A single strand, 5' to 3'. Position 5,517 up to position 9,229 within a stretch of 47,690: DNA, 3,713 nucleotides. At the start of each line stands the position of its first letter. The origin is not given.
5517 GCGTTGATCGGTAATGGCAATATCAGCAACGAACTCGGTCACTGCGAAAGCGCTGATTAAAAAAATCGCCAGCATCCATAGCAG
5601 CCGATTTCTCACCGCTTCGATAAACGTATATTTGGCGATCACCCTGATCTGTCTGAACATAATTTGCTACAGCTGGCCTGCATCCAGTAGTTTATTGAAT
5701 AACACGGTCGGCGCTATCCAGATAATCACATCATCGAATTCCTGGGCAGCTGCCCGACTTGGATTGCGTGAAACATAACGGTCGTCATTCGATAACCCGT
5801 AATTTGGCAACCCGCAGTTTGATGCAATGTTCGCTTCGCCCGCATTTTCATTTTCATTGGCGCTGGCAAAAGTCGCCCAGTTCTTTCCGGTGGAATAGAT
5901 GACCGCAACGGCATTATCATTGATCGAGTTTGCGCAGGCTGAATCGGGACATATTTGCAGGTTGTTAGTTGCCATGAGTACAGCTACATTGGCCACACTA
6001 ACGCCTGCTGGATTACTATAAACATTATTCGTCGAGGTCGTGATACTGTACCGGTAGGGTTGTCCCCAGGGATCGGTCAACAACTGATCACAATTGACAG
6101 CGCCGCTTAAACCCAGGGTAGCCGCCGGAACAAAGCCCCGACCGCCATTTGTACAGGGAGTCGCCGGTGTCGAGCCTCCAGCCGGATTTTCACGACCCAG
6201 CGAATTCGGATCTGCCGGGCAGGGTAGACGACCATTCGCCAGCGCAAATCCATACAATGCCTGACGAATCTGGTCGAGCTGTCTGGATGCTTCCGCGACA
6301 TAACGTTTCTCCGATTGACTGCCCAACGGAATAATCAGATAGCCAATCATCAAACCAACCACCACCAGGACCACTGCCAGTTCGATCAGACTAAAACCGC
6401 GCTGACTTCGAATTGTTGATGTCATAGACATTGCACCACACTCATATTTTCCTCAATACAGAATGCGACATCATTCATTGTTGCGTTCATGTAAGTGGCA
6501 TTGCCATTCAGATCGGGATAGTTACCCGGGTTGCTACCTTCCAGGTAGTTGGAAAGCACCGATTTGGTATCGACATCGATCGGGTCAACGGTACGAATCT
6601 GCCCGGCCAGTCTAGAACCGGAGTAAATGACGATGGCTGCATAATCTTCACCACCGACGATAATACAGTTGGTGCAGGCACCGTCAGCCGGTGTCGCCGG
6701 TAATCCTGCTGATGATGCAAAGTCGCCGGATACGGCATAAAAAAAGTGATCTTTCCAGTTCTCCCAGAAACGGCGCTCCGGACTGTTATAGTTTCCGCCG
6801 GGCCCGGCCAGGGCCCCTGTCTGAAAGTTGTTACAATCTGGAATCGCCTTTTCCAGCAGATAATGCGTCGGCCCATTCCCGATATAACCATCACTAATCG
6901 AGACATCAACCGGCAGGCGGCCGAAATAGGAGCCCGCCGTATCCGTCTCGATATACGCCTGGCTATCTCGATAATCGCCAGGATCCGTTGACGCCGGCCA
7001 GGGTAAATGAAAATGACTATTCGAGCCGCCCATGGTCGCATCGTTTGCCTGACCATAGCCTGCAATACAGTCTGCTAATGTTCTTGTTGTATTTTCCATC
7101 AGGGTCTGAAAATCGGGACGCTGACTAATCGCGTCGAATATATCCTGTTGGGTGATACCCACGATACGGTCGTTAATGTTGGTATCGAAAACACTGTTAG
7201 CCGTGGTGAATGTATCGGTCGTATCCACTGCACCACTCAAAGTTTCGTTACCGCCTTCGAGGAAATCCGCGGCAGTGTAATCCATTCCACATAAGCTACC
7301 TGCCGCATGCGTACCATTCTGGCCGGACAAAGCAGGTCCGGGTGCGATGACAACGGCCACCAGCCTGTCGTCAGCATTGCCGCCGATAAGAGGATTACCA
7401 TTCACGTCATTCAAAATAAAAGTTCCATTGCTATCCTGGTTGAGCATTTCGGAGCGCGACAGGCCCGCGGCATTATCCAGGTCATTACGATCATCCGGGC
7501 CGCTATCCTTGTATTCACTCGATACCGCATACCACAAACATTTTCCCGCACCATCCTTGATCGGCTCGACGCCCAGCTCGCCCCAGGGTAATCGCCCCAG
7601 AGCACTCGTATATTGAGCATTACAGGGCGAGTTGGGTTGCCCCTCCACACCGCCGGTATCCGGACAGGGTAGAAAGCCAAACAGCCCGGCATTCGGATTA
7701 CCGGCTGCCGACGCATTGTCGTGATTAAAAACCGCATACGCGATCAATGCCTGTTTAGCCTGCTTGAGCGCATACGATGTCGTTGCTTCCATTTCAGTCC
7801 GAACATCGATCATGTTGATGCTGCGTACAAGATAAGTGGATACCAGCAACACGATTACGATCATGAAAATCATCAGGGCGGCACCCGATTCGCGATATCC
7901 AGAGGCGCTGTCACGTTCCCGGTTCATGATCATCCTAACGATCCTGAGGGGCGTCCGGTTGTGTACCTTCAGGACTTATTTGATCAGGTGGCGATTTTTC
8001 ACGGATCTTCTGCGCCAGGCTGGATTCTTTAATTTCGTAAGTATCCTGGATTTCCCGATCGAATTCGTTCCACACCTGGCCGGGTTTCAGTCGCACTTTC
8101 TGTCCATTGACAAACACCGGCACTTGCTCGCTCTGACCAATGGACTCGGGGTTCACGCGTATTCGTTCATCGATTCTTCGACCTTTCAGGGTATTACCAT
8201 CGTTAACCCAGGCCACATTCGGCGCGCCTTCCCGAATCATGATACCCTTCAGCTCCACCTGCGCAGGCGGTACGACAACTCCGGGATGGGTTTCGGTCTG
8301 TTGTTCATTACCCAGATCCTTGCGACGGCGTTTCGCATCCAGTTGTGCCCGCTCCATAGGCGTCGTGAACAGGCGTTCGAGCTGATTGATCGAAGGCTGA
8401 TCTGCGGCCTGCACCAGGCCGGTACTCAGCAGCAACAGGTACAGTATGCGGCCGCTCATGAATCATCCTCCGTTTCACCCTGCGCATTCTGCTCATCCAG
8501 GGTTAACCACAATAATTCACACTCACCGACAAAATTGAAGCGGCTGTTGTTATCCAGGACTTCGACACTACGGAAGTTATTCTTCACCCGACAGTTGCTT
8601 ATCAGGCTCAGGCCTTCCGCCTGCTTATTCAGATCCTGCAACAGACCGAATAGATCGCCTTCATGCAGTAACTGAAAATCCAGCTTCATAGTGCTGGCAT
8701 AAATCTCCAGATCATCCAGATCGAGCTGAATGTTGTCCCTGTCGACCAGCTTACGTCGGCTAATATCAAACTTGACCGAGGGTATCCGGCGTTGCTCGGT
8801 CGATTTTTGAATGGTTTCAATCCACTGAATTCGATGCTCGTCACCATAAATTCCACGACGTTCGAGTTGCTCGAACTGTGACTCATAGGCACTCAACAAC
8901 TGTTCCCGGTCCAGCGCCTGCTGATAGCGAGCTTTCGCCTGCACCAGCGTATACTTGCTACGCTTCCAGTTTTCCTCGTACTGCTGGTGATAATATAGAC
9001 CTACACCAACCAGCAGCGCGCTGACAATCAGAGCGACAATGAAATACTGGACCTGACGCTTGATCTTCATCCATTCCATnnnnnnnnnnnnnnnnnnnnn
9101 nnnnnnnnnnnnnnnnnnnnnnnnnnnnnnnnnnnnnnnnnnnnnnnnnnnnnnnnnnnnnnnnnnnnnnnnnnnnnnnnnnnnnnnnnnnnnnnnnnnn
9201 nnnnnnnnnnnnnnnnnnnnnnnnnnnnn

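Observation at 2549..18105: Non-canonical MSHA/T2SS-hybrid type IV filament locus: 12 translationally coupled genes plus a detached pilin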

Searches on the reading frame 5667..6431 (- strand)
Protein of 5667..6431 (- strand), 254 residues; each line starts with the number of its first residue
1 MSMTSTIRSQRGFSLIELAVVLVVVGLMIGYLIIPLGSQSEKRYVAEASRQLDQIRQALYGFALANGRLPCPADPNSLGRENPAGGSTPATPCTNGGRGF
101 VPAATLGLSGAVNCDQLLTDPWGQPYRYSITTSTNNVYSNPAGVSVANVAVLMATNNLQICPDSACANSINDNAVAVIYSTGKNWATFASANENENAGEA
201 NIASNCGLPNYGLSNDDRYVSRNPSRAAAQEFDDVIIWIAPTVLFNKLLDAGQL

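Call 4: search_protein_families(library=pfam, proteins=[window:5667-6431:-], max_evalue=0.01)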
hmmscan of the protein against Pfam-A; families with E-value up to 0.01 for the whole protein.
window:5667-6431:- (254 aa): 2 families
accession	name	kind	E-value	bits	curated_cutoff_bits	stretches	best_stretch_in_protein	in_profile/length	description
PF07963.17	N_methyl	-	3.5e-06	26.8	21.2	1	8-30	2-24/27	Prokaryotic N-terminal methylation motif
PF08334.16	T2SSG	-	0.00013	22.4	21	0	115-134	63-82/108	Type II secretion system (T2SS), protein G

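Call 6: search_protein_families(library=ncbifam, proteins=[window:5667-6431:-], max_evalue=0.01)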
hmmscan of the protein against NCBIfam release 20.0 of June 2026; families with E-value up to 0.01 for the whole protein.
window:5667-6431:- (254 aa): 4 families
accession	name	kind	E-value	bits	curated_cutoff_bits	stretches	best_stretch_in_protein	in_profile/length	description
TIGR01710.1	typeII_sec_gspG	equivalog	5.2e-12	46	88.85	1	11-73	1-63/134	type II secretion system major pseudopilin GspG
TIGR01708.2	typeII_sec_gspH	equivalog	1.3e-07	31.8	80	1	10-54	1-45/169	type II secretion system minor pseudopilin GspH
TIGR02532.1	IV_pilin_GFxxxE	domain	5.7e-06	25.9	16.3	1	10-31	1-22/24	prepilin-type N-terminal cleavage/methylation domain-containing protein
NF007800.0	PRK10506.1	equivalog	0.0037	17.1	158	0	5-30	3-28/163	prepilin peptidase-dependent protein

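Call 90: search_solved_structures(query=A7, max_evalue=1)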
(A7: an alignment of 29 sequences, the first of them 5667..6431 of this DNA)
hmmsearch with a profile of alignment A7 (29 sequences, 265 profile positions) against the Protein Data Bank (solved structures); distinct sequences matched with E-value up to 1: 19.
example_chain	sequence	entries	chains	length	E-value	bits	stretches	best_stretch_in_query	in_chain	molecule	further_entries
9egp_A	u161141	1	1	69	1.6e-07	34.2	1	5-68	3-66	Geopilin domain 1 protein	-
7tgg_A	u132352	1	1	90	2e-07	33.9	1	4-60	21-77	Geopilin domain 1 protein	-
5wda_A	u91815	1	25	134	1.2e-05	28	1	13-71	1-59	General secretion pathway protein G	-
2m7g_A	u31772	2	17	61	6.6e-05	25.6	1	13-60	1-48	Geopilin domain 1 protein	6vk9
6xxe_A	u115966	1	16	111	7.2e-05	25.5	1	13-55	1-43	Uncharacterized protein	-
8qqj_J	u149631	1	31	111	7.5e-05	25.4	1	13-55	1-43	Type IV narrow pilus major component PilA5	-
9laa_A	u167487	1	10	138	0.00012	24.8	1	1-39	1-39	Type IV pilin protein PilA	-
9lab_B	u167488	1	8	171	0.00079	22.1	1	8-30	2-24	MSHA major pilin subunit MshA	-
1ay2_A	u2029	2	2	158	0.0021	20.7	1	13-102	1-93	TYPE 4 PILIN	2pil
8pfb_G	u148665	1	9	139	0.0027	20.3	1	13-68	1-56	Type IV pilin PilE1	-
8tj2_C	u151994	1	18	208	0.003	20.2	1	13-66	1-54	Type IV major pilin protein PilA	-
2hi2_A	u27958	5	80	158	0.0041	19.7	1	13-102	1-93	Fimbrial protein | PilA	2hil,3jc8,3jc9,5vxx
5kua_A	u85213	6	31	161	0.011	18.4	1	13-80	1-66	pilin | Neisseria meningitidis PilE variant SB-GATDH | Neisseria meningitidis PilE, SB-DATDH variant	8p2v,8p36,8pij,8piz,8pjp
8uhf_A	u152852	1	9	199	0.011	18.3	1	14-60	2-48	Toxin co-regulated pilin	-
8p3b_A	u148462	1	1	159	0.013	18.1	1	13-74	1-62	Fimbrial protein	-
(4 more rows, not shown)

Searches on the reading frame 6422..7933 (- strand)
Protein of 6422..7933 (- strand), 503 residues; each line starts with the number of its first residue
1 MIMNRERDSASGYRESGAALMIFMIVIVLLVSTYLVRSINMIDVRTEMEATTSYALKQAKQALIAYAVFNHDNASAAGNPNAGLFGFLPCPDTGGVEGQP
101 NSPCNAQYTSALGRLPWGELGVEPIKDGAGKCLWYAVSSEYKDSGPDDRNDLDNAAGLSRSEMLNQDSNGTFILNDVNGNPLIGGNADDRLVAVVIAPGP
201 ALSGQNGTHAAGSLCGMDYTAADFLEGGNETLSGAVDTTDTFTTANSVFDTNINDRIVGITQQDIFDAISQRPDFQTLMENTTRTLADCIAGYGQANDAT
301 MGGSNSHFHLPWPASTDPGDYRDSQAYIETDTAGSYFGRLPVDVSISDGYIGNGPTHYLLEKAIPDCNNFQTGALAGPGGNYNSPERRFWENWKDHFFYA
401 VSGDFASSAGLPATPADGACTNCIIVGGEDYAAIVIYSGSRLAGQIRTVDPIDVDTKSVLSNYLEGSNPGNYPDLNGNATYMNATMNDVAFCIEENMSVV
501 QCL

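Call 4: search_protein_families(library=pfam, proteins=[window:6422-7933:-], max_evalue=0.01)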
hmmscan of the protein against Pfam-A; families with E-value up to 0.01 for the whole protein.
window:6422-7933:- (503 aa): 0 families

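Call 6: search_protein_families(library=ncbifam, proteins=[window:6422-7933:-], max_evalue=0.01)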
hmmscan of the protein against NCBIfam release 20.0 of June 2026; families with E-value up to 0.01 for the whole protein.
window:6422-7933:- (503 aa): 0 families

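Call 24: search_solved_structures(query=A3, max_evalue=10)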
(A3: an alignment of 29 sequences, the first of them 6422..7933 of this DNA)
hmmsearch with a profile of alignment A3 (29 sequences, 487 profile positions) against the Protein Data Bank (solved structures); distinct sequences matched with E-value up to 10: 0.

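Call 28: find_homologous_proteins(query=window:6422-7933:-)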
Query window:6422-7933:- (503 aa): 154 proteins with E <= 0.001 among 8000 candidates; the best 120 are listed.
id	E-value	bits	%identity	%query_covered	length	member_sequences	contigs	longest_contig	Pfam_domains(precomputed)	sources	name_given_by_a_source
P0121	6.7e-297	1003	87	100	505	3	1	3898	-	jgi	jgi:hypothetical protein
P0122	1.0e-141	491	50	59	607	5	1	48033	-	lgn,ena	-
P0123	3.7e-135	470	46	60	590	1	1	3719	-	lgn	-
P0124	1.1e-130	455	47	97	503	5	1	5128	-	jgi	-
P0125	1.3e-124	435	49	53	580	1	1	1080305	-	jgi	jgi:hypothetical protein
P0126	3.0e-120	421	46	97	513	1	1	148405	-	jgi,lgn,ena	-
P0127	2.6e-116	408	49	58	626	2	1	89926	-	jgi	jgi:hypothetical protein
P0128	9.9e-116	406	49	52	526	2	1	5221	-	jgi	-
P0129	1.5e-115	405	48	57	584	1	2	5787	-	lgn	-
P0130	6.5e-114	400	39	71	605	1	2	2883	-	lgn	-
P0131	1.9e-111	391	37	97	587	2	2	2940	-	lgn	-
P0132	4.5e-111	390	43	94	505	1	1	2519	-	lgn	-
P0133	2.2e-108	381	44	56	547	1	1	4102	-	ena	-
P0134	1.3e-84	303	53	41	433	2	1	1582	-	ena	-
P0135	5.9e-83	298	39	97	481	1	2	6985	-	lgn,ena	-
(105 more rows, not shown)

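Call 44: predict_structure(alignment_id=A5)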
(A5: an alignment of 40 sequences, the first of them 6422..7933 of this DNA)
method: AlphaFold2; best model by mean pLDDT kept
length: 503 residues; sequences in the alignment: 40
mean_pLDDT: 82.9   pTM: 0.83
mean pLDDT of the five models: 82.9, 82.3, 82.3, 81.8, 80.6
residues with pLDDT >= 90: 229; 70-90: 182; 50-70: 62; < 50: 30
segments of 3 or more residues with pLDDT < 50: 1-8, 75-77, 155-158, 371-381
pLDDT, mean of each block of 10 residues (from residue 1): 46 60 87 75 88 97 93 56 81 89 81 93 93 94 64 51 88 96 94 96 80 79 91 92 91 94 94 87 90 84 76 92 87 82 88 75 63 39 67 93 83 59 91 94 90 93 92 92 87 94 89
secondary structure, 60 per line:
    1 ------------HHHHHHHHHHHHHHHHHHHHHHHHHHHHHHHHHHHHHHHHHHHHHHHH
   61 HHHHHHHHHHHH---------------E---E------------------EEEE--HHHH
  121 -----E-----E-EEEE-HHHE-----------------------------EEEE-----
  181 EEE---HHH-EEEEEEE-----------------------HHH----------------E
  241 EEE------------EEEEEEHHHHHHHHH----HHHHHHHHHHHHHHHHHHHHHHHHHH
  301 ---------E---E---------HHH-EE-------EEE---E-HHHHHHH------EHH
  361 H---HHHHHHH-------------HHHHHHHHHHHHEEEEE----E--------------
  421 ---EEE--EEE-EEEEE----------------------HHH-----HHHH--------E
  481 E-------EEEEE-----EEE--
elements in order: H13-72 E111-114 H117-120 E134-137 E172-175 E181-183 E191-197 E240-243 E256-261 H262-270 H275-300 E337-339 H345-351 H365-371 H385-396 E397-401 E424-426 E429-431 E433-437 H468-471 E489-493 E499-501

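Call 47: fold_search(model_id=the predicted structure, library=pdb)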
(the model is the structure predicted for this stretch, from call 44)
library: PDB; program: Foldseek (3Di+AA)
matches with E <= 10: 8; with E <= 0.001: 0
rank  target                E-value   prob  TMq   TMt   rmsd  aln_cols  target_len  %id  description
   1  8b6h_DW               3.1e+00  0.02  0.09  0.12  18.2       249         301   15  Cryo-EM structure of cytochrome c oxidase dimer (complex IV) from respiratory supercomplex of Tetrahymena thermophila (released 2023-03-29)
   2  8csp_T                5.4e+00  0.02  0.04  0.11   6.9        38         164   13  Human mitochondrial small subunit assembly intermediate (State A) (released 2022-12-14)
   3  2x9x                  7.7e+00  0.01  0.04  0.05  12.3        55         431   11  STRUCTURE OF THE PILUS BACKBONE (RRGB) FROM STREPTOCOCCUS PNEUMONIAE (released 2010-06-30)
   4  4c2r_A                8.2e+00  0.01  0.08  0.07  13.8       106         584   12  Crystal structure of human testis angiotensin-I converting enzyme mutant R522Q (released 2013-12-11)
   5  3sej_E                8.2e+00  0.00  0.07  0.09  19.1       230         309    9  Structural characterization of a GII.4 2004 norovirus variant (TCH05) bound to Secretor Lewis HBGA (LeB) (released 2011-07-13)
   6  8cb7_B                8.7e+00  0.01  0.05  0.08  14.5        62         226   14  The Transcriptional Regulator PrfA from Listeria Monocytogenes in complex with tetrapeptide Glu-Val-Phe-Leu (released 2024-08-07)
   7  6ywe_h                9.3e+00  0.01  0.04  0.14  11.4        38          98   10  The structure of the mitoribosome from Neurospora crassa in the P/E tRNA bound state (released 2020-11-11)
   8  7lxu_N                9.9e+00  0.01  0.06  0.10   7.0        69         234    7  Structure of Plasmodium falciparum 20S proteasome with bound MPI-5 (released 2021-09-22)

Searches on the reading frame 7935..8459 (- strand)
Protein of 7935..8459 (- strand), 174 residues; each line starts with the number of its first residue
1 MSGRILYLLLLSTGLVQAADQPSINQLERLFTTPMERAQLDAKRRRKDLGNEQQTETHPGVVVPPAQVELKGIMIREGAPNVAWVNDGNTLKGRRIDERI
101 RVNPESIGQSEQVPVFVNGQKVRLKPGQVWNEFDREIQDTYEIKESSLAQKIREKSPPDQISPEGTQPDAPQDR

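Call 4: search_protein_families(library=pfam, proteins=[window:7935-8459:-], max_evalue=0.01)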
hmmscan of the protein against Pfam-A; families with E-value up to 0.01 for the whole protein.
window:7935-8459:- (174 aa): 0 families

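Call 6: search_protein_families(library=ncbifam, proteins=[window:7935-8459:-], max_evalue=0.01)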
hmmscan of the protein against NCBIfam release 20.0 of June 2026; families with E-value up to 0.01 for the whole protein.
window:7935-8459:- (174 aa): 0 families

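Call 49: search_protein_families(library=pfam, alignment_id=A4, max_evalue=5)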
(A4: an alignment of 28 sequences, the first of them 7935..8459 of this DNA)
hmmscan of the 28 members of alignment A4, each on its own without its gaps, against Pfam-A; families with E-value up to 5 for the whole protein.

A. member 1, window:7935-8459:- (174 aa): 1 family
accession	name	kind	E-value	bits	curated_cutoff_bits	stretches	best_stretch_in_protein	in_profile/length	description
PF08004.16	DUF1699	-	0.14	12.3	33.4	1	110-155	57-100/130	Protein of unknown function (DUF1699)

B. families by the number of members that match (of 28 scanned): 18 families
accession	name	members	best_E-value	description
PF07883.17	Cupin_2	2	0.028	Cupin domain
PF24049.1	YOMG_N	2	0.048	YOMG N-terminal domain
PF25523.1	Ig_RIMBP2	1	0.031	RIMBP2-like, immunoglobulin-like domain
PF20602.3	pAdhesive_8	1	0.043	Putative adhesive domain (group 8)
PF22876.1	SBE2_N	1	0.057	SBE2, N-terminal domain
PF16475.10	DUF5052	1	0.077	Domain of unknown function (DUF5052)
PF10675.14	DUF2489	1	0.081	Protein of unknown function (DUF2489)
PF19976.4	GAAD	1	0.083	GTPase-associated adaptor domain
PF12679.13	ABC2_membrane_2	1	0.091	ABC-2 family transporter protein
PF00202.27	Aminotran_3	1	0.12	Aminotransferase class-III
PF09076.15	Crystall_2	1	0.13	Beta/Gamma crystallin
PF10126.14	Nit_Regul_Hom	1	0.13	Uncharacterized protein, homolog of nitrogen regulatory protein PII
PF08004.16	DUF1699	1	0.14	Protein of unknown function (DUF1699)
PF10997.13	Amj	1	0.17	Alternate to MurJ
PF01479.30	S4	1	0.2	S4 domain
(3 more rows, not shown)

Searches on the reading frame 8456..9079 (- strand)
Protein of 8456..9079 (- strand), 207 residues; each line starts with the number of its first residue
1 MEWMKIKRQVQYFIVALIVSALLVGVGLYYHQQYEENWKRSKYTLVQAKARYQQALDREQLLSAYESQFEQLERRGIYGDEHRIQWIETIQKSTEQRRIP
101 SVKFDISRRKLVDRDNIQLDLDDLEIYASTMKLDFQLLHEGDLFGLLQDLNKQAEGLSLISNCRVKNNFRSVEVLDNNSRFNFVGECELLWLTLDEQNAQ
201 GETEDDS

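Call 3: search_protein_families(library=pfam, proteins=[window:8456-9079:-], max_evalue=0.01)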
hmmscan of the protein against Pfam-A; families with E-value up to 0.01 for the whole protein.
window:8456-9079:- (207 aa): 1 family
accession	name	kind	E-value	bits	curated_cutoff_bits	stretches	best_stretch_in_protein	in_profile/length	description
PF22852.1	SoxE_N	-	0.0047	17.2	27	1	5-34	2-31/48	Sulfocyanin, N-terminal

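Call 5: search_protein_families(library=ncbifam, proteins=[window:8456-9079:-], max_evalue=0.01)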
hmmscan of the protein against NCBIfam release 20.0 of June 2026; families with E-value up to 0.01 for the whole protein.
window:8456-9079:- (207 aa): 0 families

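Call 23: search_solved_structures(query=A2, max_evalue=10)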
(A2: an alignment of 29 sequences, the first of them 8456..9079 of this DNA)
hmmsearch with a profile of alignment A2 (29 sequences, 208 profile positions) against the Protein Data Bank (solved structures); distinct sequences matched with E-value up to 10: 13.
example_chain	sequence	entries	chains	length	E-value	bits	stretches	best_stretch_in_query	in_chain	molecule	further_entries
6fwx_A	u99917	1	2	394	0.028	17.3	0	135-151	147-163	Titin,Titin,Titin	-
7e84_A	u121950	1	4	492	0.29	14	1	14-65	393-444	Potassium voltage-gated channel subfamily D member 2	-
9ivk_A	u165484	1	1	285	0.29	14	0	4-53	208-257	HBC599 membrane protein binder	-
7e83_C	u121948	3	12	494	0.3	13.9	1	14-65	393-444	Potassium voltage-gated channel subfamily D member 2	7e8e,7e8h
7w6n_B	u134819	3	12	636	0.32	13.8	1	14-65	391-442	Isoform 2 of Potassium voltage-gated channel subfamily D member 3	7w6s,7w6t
7ukc_B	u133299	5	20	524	0.33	13.8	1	14-65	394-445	Potassium voltage-gated channel subfamily D member 2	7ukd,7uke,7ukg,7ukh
7w3y_A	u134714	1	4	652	0.34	13.7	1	14-65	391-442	Isoform 2 of Potassium voltage-gated channel subfamily D member 3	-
7f0j_B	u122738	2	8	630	0.46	13.3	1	14-65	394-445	Potassium voltage-gated channel subfamily D member 2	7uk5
7f3f_A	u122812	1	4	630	0.47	13.3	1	14-65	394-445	Potassium voltage-gated channel subfamily D member 2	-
5c8j_I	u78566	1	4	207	0.84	12.5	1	4-75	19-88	Protein MJ0480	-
7ukf_A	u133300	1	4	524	1.3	11.9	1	14-65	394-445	Potassium voltage-gated channel subfamily D member 2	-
7e87_B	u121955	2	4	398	1.8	11.4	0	14-54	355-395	Potassium voltage-gated channel subfamily D member 2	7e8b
7e87_A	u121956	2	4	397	2.2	11.1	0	14-54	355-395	Potassium voltage-gated channel subfamily D member 2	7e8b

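Call 48: search_protein_families(library=pfam, alignment_id=A2, max_evalue=5)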
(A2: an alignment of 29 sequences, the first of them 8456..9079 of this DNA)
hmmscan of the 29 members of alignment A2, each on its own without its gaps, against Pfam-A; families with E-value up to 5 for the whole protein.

A. member 1, window:8456-9079:- (207 aa): 4 families
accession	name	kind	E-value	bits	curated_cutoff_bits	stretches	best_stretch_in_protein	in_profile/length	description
PF22852.1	SoxE_N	-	0.0047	17.2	27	1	5-34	2-31/48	Sulfocyanin, N-terminal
PF24073.1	DUF7365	-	0.16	12.5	27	1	5-56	4-55/101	Coiled-coil region of unknown function (DUF7365)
PF12869.13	tRNA_anti-like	-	0.19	11.8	23.5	1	13-67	6-59/146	tRNA_anti-like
PF02653.21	BPD_transp_2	-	0.28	10.7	26.8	1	2-42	74-114/269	Branched-chain amino acid transport system / permease component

B. families by the number of members that match (of 29 scanned): 48 families (the first 25 are shown)
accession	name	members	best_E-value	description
PF18107.7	HTH_ABP1_N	9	0.013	Fission yeast centromere protein N-terminal domain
PF12652.12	CotJB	3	0.05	CotJB protein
PF13623.11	SurA_N_2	2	0.0043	SurA-like N-terminal domain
PF05791.16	Bacillus_HBL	2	0.0066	Bacillus haemolytic enterotoxin (HBL)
PF06361.16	RTBV_P12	2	0.018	Rice tungro bacilliform virus P12 protein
PF10883.13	DUF2681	2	0.021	Protein of unknown function (DUF2681)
PF24073.1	DUF7365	2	0.022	Coiled-coil region of unknown function (DUF7365)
PF15581.11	Imm58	2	0.086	Immunity protein 58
PF12693.12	GspL_C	1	0.00022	GspL periplasmic domain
PF22852.1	SoxE_N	1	0.0047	Sulfocyanin, N-terminal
PF17561.7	TssO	1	0.0094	Type VI secretion system, TssO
PF03750.18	Csm2_III-A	1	0.011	Csm2 Type III-A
PF22329.2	Nro1_C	1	0.016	Negative regulator of ofd1, C-terminal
PF15913.10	Furin-like_2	1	0.016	Furin-like repeat, cysteine-rich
PF17231.7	DUF5305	1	0.02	Family of unknown function (DUF5305)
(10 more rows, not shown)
